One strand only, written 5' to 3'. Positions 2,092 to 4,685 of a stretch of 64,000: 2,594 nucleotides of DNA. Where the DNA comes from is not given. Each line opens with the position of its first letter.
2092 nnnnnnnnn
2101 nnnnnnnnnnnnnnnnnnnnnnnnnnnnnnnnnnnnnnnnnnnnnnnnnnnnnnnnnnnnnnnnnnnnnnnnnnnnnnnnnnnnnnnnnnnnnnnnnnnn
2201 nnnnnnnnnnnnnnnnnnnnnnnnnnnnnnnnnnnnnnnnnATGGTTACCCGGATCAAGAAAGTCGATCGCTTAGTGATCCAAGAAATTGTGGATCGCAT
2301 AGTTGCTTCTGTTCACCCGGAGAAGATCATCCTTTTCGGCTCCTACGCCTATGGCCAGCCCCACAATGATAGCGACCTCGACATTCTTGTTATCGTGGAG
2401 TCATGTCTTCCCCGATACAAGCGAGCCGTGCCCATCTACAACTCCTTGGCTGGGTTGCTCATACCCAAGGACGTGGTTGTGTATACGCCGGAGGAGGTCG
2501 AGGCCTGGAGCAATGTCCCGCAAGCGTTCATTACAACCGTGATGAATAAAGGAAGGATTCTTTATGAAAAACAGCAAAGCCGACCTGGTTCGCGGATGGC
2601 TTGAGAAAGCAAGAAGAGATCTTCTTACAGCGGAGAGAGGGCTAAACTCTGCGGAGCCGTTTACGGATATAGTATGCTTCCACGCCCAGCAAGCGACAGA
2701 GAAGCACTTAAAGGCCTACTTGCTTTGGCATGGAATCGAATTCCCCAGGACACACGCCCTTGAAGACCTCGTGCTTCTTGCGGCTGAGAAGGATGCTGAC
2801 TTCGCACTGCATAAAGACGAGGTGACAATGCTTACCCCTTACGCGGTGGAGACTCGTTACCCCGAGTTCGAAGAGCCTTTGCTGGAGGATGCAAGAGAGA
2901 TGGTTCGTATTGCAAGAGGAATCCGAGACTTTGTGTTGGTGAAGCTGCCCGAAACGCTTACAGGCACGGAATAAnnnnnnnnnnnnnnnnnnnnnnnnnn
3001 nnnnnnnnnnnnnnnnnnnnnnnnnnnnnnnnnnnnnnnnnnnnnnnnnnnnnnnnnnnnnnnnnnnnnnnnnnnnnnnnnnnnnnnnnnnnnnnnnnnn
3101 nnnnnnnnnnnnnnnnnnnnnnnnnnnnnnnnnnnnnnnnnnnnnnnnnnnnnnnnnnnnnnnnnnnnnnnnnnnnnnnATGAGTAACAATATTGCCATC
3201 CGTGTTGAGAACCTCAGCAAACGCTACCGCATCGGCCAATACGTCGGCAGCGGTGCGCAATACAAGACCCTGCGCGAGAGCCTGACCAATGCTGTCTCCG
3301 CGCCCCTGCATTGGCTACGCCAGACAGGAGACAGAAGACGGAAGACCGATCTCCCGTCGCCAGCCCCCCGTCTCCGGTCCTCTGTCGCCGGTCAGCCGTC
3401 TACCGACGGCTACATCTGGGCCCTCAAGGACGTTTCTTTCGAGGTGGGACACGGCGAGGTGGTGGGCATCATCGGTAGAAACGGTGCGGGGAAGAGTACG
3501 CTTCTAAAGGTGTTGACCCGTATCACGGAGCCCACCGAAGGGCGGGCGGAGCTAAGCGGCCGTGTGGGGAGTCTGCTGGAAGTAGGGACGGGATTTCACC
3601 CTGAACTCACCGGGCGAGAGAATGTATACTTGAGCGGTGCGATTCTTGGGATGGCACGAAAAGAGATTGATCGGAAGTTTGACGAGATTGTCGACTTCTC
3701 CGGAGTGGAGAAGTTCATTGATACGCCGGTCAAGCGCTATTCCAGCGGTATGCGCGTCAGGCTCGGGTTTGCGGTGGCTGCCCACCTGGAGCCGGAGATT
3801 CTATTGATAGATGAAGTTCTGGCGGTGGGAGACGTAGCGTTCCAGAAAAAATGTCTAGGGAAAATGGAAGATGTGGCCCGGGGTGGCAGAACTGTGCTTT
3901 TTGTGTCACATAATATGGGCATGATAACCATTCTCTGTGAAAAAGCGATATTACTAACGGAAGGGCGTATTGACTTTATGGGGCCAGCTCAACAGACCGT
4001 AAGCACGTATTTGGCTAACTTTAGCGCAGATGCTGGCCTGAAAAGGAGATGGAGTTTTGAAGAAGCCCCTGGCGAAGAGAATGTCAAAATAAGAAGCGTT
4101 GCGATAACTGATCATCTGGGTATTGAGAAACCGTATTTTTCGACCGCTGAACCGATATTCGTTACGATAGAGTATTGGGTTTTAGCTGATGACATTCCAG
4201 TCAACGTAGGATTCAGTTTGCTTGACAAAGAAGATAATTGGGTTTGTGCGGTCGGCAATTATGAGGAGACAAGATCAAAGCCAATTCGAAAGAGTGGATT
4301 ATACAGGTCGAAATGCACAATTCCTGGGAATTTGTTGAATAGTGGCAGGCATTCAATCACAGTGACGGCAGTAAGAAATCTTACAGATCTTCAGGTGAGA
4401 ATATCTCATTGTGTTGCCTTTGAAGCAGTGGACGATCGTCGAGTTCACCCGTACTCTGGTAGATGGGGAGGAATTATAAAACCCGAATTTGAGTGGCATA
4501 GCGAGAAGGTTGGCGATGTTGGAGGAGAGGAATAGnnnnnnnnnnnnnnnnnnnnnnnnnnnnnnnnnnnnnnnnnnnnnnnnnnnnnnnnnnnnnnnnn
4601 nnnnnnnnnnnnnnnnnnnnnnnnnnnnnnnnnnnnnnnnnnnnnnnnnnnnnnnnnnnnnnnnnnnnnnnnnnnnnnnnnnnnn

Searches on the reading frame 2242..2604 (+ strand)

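Call 4: search_protein_families(library=pfam, proteins=[window:2242-2604:+], max_evalue=0.01)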
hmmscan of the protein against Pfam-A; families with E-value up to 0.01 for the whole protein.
window:2242-2604:+ (120 aa): 2 families
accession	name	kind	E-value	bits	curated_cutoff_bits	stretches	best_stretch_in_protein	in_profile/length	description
PF18765.7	Polbeta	-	5e-11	43.1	26.9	1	21-112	8-92/93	Polymerase beta, Nucleotidyltransferase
PF01909.29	NTP_transf_2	-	3.3e-10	40.6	21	1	22-96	13-87/93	Nucleotidyltransferase domain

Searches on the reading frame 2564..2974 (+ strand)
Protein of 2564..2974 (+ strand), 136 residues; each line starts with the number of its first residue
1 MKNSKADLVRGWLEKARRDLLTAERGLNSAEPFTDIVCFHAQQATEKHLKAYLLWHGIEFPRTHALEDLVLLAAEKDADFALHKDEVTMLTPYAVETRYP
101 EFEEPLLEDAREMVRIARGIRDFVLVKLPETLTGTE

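Call 4: search_protein_families(library=pfam, proteins=[window:2564-2974:+], max_evalue=0.01)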
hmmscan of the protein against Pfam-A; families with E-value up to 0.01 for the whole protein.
window:2564-2974:+ (136 aa): 1 family
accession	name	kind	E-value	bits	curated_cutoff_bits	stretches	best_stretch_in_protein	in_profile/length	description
PF05168.19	HEPN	-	9.7e-26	90.7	22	1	10-124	2-114/117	HEPN domain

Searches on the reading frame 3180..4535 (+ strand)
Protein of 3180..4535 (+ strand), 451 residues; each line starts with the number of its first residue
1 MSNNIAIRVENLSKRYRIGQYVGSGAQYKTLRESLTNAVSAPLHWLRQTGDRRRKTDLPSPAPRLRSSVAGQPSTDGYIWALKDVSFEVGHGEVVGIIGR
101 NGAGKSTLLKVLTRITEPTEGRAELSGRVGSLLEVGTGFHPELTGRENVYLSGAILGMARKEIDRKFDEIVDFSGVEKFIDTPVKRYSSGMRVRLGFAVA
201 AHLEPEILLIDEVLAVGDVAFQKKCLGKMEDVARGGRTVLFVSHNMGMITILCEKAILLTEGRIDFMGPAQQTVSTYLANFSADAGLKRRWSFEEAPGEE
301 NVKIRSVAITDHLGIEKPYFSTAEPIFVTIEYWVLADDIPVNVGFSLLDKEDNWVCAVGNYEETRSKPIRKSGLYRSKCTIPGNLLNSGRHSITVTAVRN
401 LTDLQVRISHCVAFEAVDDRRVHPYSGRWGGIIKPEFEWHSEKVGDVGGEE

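Call 4: search_protein_families(library=pfam, proteins=[window:3180-4535:+], max_evalue=0.01)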
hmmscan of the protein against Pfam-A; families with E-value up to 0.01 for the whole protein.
window:3180-4535:+ (451 aa): 5 families
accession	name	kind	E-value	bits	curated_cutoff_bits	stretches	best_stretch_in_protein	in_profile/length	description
PF00005.33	ABC_tran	-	1.7e-23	84.2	25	1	82-213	1-135/137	ABC transporter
PF13304.12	AAA_21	-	6.9e-07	30.1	27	1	95-115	2-22/304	AAA domain, putative AbiEii toxin, Type IV TA system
PF14524.12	Wzt_C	-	2.8e-06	27.8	30.4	1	297-417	5-130/143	Wzt C-terminal domain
PF13476.12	AAA_23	-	0.0026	18.9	27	1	84-113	12-40/201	AAA domain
PF13555.12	AAA_29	-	0.004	17.3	27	1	87-112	17-42/61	P-loop containing region of AAA domain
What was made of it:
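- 3180..4535 (+): Intact wzt (ABC ATPase with a Wzt_C-like domain), the downstream host gene. PF00005 at E 2e-23; PF14524 is weak (call 4).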
